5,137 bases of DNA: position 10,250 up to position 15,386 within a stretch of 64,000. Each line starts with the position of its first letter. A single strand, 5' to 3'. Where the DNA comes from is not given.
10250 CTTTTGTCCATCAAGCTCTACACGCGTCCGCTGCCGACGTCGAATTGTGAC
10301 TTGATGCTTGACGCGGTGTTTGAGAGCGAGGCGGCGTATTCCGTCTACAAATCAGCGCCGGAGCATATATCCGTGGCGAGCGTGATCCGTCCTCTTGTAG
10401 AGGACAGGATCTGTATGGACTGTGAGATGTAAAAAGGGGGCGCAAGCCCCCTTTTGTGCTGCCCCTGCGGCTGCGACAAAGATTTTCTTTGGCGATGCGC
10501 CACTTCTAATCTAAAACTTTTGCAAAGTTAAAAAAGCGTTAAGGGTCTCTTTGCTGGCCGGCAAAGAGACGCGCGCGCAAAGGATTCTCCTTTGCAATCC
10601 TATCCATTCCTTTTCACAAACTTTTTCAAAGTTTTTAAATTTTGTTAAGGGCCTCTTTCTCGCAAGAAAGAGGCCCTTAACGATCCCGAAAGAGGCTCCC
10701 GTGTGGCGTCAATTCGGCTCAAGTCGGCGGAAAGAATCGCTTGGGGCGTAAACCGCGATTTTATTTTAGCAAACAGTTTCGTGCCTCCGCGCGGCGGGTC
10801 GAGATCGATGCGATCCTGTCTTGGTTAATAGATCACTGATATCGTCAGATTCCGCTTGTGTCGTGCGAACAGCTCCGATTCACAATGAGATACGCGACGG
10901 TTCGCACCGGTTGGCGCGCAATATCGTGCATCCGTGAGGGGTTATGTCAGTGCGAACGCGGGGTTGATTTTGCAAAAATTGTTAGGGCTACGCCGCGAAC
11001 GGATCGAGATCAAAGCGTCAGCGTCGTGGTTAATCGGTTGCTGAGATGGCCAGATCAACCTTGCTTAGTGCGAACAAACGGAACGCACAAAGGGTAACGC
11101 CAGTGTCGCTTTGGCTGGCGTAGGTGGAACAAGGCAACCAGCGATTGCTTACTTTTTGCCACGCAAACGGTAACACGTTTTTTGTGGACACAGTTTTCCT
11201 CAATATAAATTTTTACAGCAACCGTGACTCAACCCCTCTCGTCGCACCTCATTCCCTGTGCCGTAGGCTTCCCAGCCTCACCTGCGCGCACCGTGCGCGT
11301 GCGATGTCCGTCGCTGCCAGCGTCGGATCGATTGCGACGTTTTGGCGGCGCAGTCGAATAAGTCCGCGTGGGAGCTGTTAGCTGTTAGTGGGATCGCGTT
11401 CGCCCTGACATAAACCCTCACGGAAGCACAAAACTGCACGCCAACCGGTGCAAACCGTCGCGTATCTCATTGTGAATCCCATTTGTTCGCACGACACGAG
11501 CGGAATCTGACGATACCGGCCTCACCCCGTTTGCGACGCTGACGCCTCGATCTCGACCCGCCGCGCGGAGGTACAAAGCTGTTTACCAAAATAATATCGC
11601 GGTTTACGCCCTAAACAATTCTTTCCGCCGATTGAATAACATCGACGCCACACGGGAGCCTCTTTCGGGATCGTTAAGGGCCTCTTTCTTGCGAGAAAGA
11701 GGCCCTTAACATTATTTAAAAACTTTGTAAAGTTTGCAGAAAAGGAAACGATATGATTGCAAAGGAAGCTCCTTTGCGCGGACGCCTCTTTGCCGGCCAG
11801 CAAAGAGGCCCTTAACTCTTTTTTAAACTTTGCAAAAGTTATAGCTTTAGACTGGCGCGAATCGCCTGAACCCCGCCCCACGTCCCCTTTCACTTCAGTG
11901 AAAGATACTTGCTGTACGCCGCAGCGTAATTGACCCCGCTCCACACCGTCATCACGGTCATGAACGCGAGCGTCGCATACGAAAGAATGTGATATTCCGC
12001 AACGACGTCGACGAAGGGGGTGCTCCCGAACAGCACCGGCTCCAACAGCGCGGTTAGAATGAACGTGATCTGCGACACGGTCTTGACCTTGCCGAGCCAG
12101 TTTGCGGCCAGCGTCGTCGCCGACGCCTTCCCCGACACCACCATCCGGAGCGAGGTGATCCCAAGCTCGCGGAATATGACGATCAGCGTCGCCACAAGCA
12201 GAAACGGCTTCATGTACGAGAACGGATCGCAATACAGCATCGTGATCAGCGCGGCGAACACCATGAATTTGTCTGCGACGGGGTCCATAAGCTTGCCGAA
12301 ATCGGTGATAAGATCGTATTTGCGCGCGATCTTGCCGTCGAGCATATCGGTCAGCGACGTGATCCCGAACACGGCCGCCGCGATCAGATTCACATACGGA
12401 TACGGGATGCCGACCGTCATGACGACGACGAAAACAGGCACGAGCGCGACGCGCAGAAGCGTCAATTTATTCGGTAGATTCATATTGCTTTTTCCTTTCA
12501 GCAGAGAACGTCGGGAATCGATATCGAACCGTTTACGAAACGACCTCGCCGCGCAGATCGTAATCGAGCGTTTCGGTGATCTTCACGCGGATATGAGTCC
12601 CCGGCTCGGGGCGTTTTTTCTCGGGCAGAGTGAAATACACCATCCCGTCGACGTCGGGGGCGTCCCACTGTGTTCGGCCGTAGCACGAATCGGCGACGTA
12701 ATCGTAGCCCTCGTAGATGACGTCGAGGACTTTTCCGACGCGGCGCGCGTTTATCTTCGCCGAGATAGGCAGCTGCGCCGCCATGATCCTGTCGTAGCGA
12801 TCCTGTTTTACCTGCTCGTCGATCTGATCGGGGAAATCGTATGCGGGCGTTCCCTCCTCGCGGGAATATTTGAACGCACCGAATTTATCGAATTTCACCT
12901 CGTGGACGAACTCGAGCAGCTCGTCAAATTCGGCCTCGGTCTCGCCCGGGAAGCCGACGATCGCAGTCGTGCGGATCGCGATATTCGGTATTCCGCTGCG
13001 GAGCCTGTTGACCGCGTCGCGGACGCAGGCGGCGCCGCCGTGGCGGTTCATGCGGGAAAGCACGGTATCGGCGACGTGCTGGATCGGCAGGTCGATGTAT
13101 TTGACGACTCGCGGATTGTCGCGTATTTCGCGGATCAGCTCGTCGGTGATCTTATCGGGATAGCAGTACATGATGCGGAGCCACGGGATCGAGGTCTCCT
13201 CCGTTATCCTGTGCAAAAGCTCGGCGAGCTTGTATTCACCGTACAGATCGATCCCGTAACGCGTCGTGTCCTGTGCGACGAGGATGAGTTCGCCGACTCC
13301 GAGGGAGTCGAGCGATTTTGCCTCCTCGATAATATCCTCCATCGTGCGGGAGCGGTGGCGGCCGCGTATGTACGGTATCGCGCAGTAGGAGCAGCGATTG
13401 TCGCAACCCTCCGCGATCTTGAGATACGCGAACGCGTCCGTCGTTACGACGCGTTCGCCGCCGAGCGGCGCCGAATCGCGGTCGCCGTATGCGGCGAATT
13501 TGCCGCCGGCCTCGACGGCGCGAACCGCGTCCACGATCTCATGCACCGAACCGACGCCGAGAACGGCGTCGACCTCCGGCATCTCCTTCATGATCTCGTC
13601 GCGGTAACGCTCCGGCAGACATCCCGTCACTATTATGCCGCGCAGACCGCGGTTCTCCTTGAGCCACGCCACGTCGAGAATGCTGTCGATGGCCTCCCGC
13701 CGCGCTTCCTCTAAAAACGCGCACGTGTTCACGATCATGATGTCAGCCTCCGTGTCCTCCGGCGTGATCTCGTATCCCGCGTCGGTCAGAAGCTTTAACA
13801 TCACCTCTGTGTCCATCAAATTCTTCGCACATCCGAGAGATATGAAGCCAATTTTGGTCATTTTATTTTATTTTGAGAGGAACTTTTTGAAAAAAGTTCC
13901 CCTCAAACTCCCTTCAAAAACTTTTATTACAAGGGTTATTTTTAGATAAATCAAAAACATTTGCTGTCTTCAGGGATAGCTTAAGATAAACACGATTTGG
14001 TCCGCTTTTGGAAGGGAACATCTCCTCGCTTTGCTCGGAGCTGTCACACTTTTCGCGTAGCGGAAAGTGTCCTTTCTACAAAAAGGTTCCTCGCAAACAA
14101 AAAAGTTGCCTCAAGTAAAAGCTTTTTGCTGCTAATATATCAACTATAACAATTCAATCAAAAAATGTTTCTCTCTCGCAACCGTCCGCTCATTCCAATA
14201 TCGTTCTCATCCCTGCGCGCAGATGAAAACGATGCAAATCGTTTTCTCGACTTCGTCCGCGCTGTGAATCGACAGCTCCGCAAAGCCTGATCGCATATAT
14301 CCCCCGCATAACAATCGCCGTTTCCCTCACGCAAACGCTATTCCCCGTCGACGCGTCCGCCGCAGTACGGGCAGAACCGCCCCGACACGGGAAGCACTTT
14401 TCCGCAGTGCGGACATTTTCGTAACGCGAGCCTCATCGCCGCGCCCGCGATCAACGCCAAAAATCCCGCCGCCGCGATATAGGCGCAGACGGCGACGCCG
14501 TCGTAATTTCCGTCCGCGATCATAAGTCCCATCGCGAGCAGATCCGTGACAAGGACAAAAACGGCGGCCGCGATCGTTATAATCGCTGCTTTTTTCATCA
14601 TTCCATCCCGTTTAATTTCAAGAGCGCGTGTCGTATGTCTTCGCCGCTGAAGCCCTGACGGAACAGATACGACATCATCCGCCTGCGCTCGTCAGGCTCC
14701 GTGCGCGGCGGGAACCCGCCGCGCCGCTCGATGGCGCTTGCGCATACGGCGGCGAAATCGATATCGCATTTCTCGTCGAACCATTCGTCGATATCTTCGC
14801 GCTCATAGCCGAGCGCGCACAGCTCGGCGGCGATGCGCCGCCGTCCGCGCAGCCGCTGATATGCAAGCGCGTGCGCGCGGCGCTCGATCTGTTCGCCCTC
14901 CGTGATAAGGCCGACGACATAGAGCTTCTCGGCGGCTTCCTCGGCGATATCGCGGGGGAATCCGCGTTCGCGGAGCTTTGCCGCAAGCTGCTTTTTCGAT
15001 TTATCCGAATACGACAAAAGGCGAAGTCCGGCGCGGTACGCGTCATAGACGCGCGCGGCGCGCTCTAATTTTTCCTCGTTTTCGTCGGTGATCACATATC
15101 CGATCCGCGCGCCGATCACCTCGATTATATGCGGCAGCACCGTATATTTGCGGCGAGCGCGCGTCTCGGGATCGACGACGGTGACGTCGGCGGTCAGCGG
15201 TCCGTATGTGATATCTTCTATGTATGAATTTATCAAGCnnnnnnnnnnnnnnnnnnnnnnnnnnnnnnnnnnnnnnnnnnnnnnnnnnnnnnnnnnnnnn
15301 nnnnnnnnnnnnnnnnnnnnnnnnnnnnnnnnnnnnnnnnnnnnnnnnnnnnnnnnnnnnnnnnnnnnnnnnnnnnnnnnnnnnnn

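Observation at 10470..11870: Foldback unit: the same 1.2-1.4 kb alpha-beta-gamma1-J-gamma2'-beta'-alpha' structure occurs at two loci in opposite orientation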

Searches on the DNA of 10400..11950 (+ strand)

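Call 16: search_rna_families(source=window, start=10400, end=11950, threshold=evalue, max_evalue=10)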
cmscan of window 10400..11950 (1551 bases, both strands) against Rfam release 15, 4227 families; matches with E-value up to 10: 21.
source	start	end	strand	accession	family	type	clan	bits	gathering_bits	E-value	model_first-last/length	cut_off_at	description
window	10634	10682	+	RF02838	Ref55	Gene; sRNA;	-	25.5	43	0.66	1-54/54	no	Enterococcus sRNA 55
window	10642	10683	+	RF04092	MIR1508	Gene; miRNA;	-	22.6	70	0.15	1-91/91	no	MIR1508 microRNA precursor family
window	10598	10687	-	RF00063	SscA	Gene;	-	20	60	2.4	1-96/96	no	SscA RNA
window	10545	10570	+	RF04239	mir-4679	Gene; miRNA;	-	18.7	88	2.4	1-75/75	no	mir-4679 microRNA precursor family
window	11679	11704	+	RF03955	MIR2934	Gene; miRNA;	-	18.4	100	3.4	1-113/113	no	MIR2934 microRNA precursor family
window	11673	11710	-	RF02739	Rev41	Gene; sRNA;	-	17.8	535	0.017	82-121/480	no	Soft rot Enterobacteriaceae Rev 41 sRNA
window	10643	10680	-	RF03601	MIR7993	Gene; miRNA;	-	17.7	100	6.3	1-138/138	no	MIR7993 microRNA precursor family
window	10641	10684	-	RF03460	mir-561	Gene; miRNA;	-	17.2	90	6.8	1-81/81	no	mir-561 microRNA precursor family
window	10400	10460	+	RF00166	PrrB_RsmZ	Gene; sRNA;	CL00106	17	44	0.32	72-133/133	5'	PrrB/RsmZ RNA family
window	11672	11710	+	RF01011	mir-605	Gene; miRNA;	-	16.8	98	5.9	1-82/82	no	mir-605 microRNA precursor family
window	10644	10682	-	RF01011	mir-605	Gene; miRNA;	-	16.8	98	5.9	1-82/82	no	mir-605 microRNA precursor family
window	10642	10683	+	RF04133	MIR2646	Gene; miRNA;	-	16.7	245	0.86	1-256/256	no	MIR2646 microRNA precursor family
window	10545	10570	-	RF04239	mir-4679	Gene; miRNA;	-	16.6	88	8.7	1-75/75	no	mir-4679 microRNA precursor family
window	11675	11842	-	RF04180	BTnc231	Gene; sRNA;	-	16.5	80.4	2.1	1-154/154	no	Bacteroides sRNA BTnc231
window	10641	10684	+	RF00778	MIR473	Gene; miRNA;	-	16.4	52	3.3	1-84/84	no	MIR473 microRNA precursor family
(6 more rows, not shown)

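Call 27: search_dna_similar(query=window:10470-11870:+, collection=plasmids, mode=distant, max_evalue=0.001)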
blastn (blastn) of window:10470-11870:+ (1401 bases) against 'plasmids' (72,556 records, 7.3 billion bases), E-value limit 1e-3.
No match.

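Call 28: search_dna_similar(query=window:10470-11870:+, collection=phages, mode=distant, max_evalue=0.001)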
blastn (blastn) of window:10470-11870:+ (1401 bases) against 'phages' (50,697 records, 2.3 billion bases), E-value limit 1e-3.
No match.

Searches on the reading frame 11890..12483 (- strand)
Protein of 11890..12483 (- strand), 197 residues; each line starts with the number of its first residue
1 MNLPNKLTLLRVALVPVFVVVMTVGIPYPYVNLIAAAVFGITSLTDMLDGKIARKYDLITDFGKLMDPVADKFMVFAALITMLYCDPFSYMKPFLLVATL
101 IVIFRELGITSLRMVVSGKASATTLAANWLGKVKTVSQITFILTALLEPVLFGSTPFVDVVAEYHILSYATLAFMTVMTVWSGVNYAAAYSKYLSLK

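Call 12: search_protein_families(library=pfam, proteins=[window:11890-12483:-])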
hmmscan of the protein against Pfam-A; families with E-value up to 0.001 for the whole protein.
window:11890-12483:- (197 aa): 1 family
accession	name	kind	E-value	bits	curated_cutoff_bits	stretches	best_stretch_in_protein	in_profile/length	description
PF01066.26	CDP-OH_P_transf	-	2.5e-37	129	22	1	1-167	1-138/152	CDP-alcohol phosphatidyltransferase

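Call 60: find_encoding_contigs(protein=window:11890-12483:-, flank=6000, max_places=10)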
Protein window:11890-12483:- (197 aa): 2 contigs read that carry it; 2 places shown.
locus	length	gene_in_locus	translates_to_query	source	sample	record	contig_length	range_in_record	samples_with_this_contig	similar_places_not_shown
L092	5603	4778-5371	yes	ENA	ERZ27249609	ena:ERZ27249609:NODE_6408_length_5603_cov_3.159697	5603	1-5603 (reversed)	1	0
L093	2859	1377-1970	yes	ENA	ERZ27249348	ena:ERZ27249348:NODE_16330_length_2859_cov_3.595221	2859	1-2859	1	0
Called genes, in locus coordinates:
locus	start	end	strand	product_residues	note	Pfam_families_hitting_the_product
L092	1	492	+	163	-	?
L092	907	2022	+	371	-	PF00154:RecA_N, PF08423:Rad51 (weak), PF06745:ATPase (weak), PF01637:ATPase_2 (weak), PF27531:MT3502_N (weak), PF21096:RecA_C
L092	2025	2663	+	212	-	PF21982:RecX_HTH1, PF02631:RecX_HTH2 (faint), PF21981:RecX_HTH3 (weak)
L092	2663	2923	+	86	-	PF12773:DZR (weak), PF10571:UPF0547 (weak), PF13248:Zn_ribbon_3 (weak), PF13240:Zn_Ribbon_1 (weak)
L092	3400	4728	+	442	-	PF00919:UPF0004, PF04055:Radical_SAM, PF18693:TRAM_2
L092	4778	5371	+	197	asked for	PF01066:CDP-OH_P_transf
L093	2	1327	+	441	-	?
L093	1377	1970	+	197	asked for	PF01066:CDP-OH_P_transf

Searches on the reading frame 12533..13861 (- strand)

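Call 12: search_protein_families(library=pfam, proteins=[window:12533-13861:-])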
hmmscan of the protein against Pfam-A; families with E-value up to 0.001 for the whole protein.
window:12533-13861:- (442 aa): 3 families
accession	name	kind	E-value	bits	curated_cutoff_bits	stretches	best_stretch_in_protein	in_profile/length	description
PF04055.27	Radical_SAM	-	9e-27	94.7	29.5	1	149-319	3-166/166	Radical SAM superfamily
PF00919.26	UPF0004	-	9.8e-27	93.3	27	1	3-102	1-98/98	Uncharacterized protein family UPF0004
PF18693.7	TRAM_2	-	1.7e-16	60.6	27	1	375-441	1-63/63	TRAM domain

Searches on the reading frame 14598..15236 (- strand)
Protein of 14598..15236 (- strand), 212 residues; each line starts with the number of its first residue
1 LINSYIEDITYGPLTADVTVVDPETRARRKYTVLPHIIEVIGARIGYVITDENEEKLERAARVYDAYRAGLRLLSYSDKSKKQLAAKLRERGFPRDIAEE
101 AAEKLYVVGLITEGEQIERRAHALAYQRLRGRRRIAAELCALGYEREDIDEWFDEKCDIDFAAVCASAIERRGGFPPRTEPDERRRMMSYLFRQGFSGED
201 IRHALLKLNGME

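Call 30: search_protein_families(library=pfam, proteins=[window:14598-15236:-])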
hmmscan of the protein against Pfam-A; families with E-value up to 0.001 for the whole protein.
window:14598-15236:- (212 aa): 4 families
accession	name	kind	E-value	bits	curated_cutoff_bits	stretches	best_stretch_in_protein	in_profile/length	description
PF21982.2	RecX_HTH1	-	7.1e-14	51.9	26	1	66-105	1-40/40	RecX, first three-helix domain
PF21981.2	RecX_HTH3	-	1.6e-08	35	26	1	165-205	7-48/48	RecX, third three-helix domain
PF02631.22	RecX_HTH2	-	1.3e-07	32.2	26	0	76-101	16-41/42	RecX, second three-helix domain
PF22448.1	RepB_primase_C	-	0.00074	19.8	26.1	0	190-206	13-29/54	RepB DNA-primase C-terminal helical domain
